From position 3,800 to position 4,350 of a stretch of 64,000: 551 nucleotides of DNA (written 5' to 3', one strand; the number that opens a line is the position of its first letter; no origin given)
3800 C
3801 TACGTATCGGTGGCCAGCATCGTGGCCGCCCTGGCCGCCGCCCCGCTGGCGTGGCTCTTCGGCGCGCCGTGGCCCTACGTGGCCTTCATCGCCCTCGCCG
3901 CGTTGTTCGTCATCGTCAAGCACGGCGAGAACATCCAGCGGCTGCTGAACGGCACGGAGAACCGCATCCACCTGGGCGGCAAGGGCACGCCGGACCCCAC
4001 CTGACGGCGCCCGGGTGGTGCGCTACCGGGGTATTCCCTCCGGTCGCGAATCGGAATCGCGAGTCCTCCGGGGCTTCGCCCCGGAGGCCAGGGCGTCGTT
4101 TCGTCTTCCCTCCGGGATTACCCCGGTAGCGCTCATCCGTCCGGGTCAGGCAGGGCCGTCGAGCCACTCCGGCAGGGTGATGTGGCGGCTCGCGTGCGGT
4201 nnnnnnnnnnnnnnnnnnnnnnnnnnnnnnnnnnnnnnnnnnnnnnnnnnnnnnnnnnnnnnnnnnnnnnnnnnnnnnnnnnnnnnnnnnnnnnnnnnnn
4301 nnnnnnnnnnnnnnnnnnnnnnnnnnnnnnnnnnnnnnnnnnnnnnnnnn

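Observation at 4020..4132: Unrecognised ~110-nt structured element present twice, with compensatory base changes (copy A, after plsY)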

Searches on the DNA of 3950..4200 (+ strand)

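Call 5: search_rna_families(source=window, start=3950, end=4200, threshold=evalue, max_evalue=10, show_alignments=3)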
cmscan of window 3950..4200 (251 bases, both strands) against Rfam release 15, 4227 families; matches with E-value up to 10: 0.
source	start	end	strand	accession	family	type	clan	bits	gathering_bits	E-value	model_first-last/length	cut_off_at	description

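Call 11: search_dna_similar(query=window:4015-4137:+, collection=plasmids, mode=distant, max_evalue=0.01, max_rows=30)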
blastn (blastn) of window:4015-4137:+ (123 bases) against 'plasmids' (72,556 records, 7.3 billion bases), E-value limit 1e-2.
No match.

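Call 21: build_rna_model(alignment_id=A2)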
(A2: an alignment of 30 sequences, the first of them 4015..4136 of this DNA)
Model R1 built from alignment A2 (30 sequences, 127 columns); structure: RNAalifold consensus.
model positions 122; base pairs 41; branch points 0; effective number of sequences 1.2; information 0.59 bits per position. Calibrated on 0.2 Mb of random sequence (short: E-values are rough).
structure used (alignment columns):
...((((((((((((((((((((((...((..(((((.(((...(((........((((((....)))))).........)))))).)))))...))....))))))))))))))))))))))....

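Call 22: search_with_rna_model(model_id=R1, source=window, max_evalue=10, filters=off)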
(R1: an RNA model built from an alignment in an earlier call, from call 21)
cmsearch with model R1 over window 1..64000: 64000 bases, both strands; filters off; matches with E-value up to 10: 77.
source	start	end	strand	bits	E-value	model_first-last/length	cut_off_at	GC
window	4015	4136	+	128.9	1.1e-23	1-122/122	no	0.67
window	55766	55887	+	113.3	1.4e-20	1-122/122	no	0.72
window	4016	4137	-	37.9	1.5e-05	1-122/122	no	0.67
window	55767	55888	-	29.1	0.00086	1-122/122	no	0.73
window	28314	28355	+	20.1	0.054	1-122/122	no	0.79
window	55042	55088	+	19.7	0.064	1-122/122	no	0.66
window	38203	38282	-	17.9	0.15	1-122/122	no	0.71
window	55043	55089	-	17.2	0.2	1-122/122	no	0.68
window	16872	16934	+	16.4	0.29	1-122/122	no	0.83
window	15355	15394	+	15.6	0.42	1-122/122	no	0.75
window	15356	15395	-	15.3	0.47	1-122/122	no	0.77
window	38913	38962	+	15.2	0.49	1-122/122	no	0.76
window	28317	28354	-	15.1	0.53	1-122/122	no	0.79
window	16873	16935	-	14.6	0.66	1-122/122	no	0.83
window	33348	33421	+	13.8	0.96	1-122/122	no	0.7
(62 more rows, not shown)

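Call 23: search_with_rna_model(model_id=R1, sources=[L001, L003, L004, L005, L007, L008, L009, L010, L011, L012, L013, L014, L015, L016, L018, L021, L022, L027, L028, L032, L036, L037, L039, L041, L043, L050, L051, L055, L056, L061, L063, L064, L065, L066, L067, L069, L071], max_evalue=0.001)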
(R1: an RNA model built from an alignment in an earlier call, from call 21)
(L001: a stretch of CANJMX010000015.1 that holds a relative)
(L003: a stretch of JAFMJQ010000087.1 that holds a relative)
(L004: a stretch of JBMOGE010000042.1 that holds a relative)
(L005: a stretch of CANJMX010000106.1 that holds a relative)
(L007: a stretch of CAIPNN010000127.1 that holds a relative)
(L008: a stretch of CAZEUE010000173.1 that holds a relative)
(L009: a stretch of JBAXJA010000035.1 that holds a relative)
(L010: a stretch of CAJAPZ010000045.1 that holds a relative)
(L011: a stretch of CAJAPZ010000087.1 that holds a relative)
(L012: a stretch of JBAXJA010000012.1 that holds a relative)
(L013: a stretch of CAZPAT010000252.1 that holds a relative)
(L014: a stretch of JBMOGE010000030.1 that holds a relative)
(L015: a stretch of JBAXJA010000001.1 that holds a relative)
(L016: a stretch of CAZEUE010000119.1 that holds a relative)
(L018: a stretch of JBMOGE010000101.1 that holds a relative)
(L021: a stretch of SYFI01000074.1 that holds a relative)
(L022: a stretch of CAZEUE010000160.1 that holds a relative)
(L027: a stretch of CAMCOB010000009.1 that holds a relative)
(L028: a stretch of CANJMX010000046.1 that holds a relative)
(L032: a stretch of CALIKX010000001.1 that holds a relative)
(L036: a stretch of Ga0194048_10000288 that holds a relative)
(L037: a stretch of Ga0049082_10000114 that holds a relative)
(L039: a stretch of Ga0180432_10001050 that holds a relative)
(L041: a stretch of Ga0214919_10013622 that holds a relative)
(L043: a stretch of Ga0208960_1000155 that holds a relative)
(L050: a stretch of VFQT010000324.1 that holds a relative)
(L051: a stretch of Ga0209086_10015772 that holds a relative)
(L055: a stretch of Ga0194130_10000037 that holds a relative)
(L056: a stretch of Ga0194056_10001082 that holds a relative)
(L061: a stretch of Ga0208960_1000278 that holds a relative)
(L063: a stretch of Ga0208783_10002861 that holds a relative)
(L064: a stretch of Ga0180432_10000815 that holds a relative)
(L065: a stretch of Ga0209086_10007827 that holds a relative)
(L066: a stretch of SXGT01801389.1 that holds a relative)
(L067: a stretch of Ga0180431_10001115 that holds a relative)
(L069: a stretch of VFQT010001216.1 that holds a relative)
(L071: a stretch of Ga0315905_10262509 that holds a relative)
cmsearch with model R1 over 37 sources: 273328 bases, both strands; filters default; matches with E-value up to 0.001: 95.
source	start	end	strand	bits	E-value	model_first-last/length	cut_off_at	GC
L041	5797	5918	-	141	1.9e-25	1-122/122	no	0.72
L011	3028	3149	+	140.6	2.3e-25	1-122/122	no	0.68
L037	14674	14795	+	139.1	4.6e-25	1-122/122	no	0.71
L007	83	204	-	138.3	6.6e-25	1-122/122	no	0.7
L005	1744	1865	+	138.2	6.9e-25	1-122/122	no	0.67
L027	2772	2893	+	138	7.7e-25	1-122/122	no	0.72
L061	6643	6764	+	137.8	8.4e-25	1-122/122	no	0.72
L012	2819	2940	+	137.2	1.1e-24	1-122/122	no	0.68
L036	11233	11354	-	137.2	1.1e-24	1-122/122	no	0.68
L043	1614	1735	+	137.2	1.1e-24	1-122/122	no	0.68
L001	4379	4500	-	137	1.2e-24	1-122/122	no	0.72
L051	1017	1138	-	136.4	1.6e-24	1-122/122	no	0.69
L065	4021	4142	-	134.8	3.3e-24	1-122/122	no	0.7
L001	4105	4226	-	133.5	5.9e-24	1-122/122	no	0.7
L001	4242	4363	-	133.5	6e-24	1-122/122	no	0.7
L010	7134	7255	+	131.8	1.3e-23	1-122/122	no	0.73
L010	6791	6912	+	130.4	2.5e-23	1-122/122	no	0.74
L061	6978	7099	+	129.9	3.1e-23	1-122/122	no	0.72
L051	853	974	+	129.9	3.1e-23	1-122/122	no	0.69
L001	3907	4028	-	127.7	8.5e-23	1-122/122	no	0.71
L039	6660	6782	-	127.4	9.9e-23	1-122/122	no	0.75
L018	111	232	+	126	1.9e-22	1-122/122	no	0.71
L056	14618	14739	+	125.6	2.2e-22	1-122/122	no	0.72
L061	6780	6901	+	125.6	2.3e-22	1-122/122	no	0.68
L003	1627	1748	+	124.3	4.1e-22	1-122/122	no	0.73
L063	772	893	-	124.3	4.1e-22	1-122/122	no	0.73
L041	5660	5781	-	124.3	4.1e-22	1-122/122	no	0.7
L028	2131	2252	+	123.9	4.9e-22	1-122/122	no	0.71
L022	2890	3012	+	123.8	5e-22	1-122/122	no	0.75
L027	2909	3030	+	122.1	1.1e-21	1-122/122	no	0.7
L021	1768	1889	+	122.1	1.1e-21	1-122/122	no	0.7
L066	3417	3538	-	122.1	1.1e-21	1-122/122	no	0.7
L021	1631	1752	+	120.9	1.9e-21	1-122/122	no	0.7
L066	3554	3675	-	120.9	1.9e-21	1-122/122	no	0.7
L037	14538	14658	+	120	2.9e-21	1-122/122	no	0.71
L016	4157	4278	-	118.5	5.8e-21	1-122/122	no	0.72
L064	875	996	+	118.5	5.8e-21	1-122/122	no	0.72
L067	5371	5492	+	118.5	5.8e-21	1-122/122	no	0.72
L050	11143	11264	+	117.1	1.1e-20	1-122/122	no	0.68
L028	2306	2427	+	116.3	1.6e-20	1-122/122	no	0.72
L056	14755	14861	+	112.1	1.1e-19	1-107/122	3'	0.67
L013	701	819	-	111.9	1.2e-19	1-122/122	no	0.72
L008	1450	1568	+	111.4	1.5e-19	1-122/122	no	0.7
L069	2545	2665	-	110.6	2.1e-19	1-122/122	no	0.74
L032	4875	4993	+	109.3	3.9e-19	1-122/122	no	0.74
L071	301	421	+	106.2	1.6e-18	1-122/122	no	0.74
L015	1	108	-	105.8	1.9e-18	1-108/122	3'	0.7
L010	6928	7048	+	105.1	2.7e-18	1-122/122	no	0.69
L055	2256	2377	-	96.5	1.4e-16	1-122/122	no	0.79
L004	1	99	-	95.9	1.9e-16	1-99/122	3'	0.69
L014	1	94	+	91.2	1.6e-15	29-122/122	5'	0.67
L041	5796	5917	+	56.4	1.3e-08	1-122/122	no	0.71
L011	3029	3150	-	52.1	9.7e-08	1-122/122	no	0.68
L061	6644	6765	-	51.6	1.2e-07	1-122/122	no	0.71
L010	7135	7256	-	51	1.6e-07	1-122/122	no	0.73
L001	4378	4499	+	50.9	1.6e-07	1-122/122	no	0.71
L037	14675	14796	-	50.5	2e-07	1-122/122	no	0.71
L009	724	788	-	49.7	2.9e-07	58-122/122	5'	0.69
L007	82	203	+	49.7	3e-07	1-122/122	no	0.7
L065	4020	4141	+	49.4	3.3e-07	1-122/122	no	0.7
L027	2773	2894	-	49.3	3.5e-07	1-122/122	no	0.71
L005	1745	1866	-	48.2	5.7e-07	1-122/122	no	0.67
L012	2820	2941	-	47.7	7.2e-07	1-122/122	no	0.68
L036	11232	11353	+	47.7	7.2e-07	1-122/122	no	0.68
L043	1615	1736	-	47.7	7.2e-07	1-122/122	no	0.68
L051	854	975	-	47.7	7.3e-07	1-122/122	no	0.69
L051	1016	1137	+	47.4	8.3e-07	1-122/122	no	0.69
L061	6979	7100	-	47.2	8.9e-07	1-122/122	no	0.72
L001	4241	4362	+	47.1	9.6e-07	1-122/122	no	0.69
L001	3906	4027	+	46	1.6e-06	1-122/122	no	0.71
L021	1632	1753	-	45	2.4e-06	1-122/122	no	0.69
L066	3553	3674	+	45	2.4e-06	1-122/122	no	0.69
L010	6792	6913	-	43.3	5.3e-06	1-122/122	no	0.73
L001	4104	4225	+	42.5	7.9e-06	1-122/122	no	0.71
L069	2544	2664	+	41.8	1.1e-05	1-122/122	no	0.74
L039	6659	6781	+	41.8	1.1e-05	1-122/122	no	0.74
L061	6781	6902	-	41.4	1.3e-05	1-122/122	no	0.69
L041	5659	5780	+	41.1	1.5e-05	1-122/122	no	0.7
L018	112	233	-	40.5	2e-05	1-122/122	no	0.72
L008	1451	1569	-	40.3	2.2e-05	1-122/122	no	0.71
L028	2132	2253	-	40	2.5e-05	1-122/122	no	0.72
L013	700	818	+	39.1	3.7e-05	1-122/122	no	0.72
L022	2891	3013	-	38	6.2e-05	1-122/122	no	0.74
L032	4876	4994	-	37.7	7.1e-05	1-122/122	no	0.73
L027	2910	3031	-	37.4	8.2e-05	1-122/122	no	0.71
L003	1628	1749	-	36.8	0.00011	1-122/122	no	0.73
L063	771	892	+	36.8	0.00011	1-122/122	no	0.73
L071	302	422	-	36.2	0.00014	1-122/122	no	0.73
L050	11144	11265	-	34.4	0.00032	1-122/122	no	0.68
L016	4156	4277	+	33.1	0.00058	1-122/122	no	0.72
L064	876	997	-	33.1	0.00058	1-122/122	no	0.72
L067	5372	5493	-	33.1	0.00058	1-122/122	no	0.72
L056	14619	14740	-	32.4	0.0008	1-122/122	no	0.72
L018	1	47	+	32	0.00095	76-122/122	5'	0.68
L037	14539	14659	-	32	0.00097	1-122/122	no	0.7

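Call 38: search_with_rna_model(model_id=R1, sources=[L073, L074, L075, L076], max_evalue=1, filters=off)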
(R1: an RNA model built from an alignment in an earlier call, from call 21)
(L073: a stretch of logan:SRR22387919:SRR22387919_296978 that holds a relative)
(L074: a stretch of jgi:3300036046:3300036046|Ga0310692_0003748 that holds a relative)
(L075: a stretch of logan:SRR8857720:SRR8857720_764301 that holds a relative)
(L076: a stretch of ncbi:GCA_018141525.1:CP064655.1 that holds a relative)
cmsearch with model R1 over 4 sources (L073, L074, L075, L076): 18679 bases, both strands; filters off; matches with E-value up to 1: 9.
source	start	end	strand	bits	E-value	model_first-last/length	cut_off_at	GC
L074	4482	4553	-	29.4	0.00022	1-122/122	no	0.76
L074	4481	4552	+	29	0.00026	1-122/122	no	0.76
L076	4321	4391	-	14.9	0.17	1-122/122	no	0.75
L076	1200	1245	-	14.7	0.19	1-122/122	no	0.67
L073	3131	3249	-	14.6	0.2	1-122/122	no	0.67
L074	6107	6151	+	14.2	0.23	1-122/122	no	0.8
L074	4284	4343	-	13.3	0.35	1-122/122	no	0.78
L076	1485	1563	-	13.3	0.35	1-122/122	no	0.73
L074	139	191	-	13.1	0.38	1-122/122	no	0.79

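Call 53: search_with_rna_model(model_id=R1, sources=[L077, L078, L079, L080, L081, L082, L083, L084], max_evalue=0.01, filters=off)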
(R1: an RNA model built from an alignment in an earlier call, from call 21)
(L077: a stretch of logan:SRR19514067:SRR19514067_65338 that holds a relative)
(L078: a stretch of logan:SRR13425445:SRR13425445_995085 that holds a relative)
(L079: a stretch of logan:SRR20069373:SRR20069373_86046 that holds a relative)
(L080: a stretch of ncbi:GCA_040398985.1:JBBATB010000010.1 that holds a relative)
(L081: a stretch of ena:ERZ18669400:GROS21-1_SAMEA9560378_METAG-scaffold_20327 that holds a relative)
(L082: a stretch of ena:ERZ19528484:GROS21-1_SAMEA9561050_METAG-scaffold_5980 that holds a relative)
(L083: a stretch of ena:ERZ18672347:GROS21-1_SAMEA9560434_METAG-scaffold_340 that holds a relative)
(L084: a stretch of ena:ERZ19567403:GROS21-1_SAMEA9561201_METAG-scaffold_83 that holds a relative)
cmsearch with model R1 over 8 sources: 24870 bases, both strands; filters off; matches with E-value up to 0.01: 8.
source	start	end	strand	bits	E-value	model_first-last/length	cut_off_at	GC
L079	2120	2241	+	124.5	3.3e-23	1-122/122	no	0.68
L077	2120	2241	+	119.4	3.4e-22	1-122/122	no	0.68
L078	2120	2241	+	119.4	3.4e-22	1-122/122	no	0.68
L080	2179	2287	+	37.8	6.1e-06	1-122/122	no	0.7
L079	2121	2242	-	36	1.4e-05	1-122/122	no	0.69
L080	2180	2288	-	35.9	1.5e-05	1-122/122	no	0.7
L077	2121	2242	-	31.2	0.00013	1-122/122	no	0.69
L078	2121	2242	-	31.2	0.00013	1-122/122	no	0.69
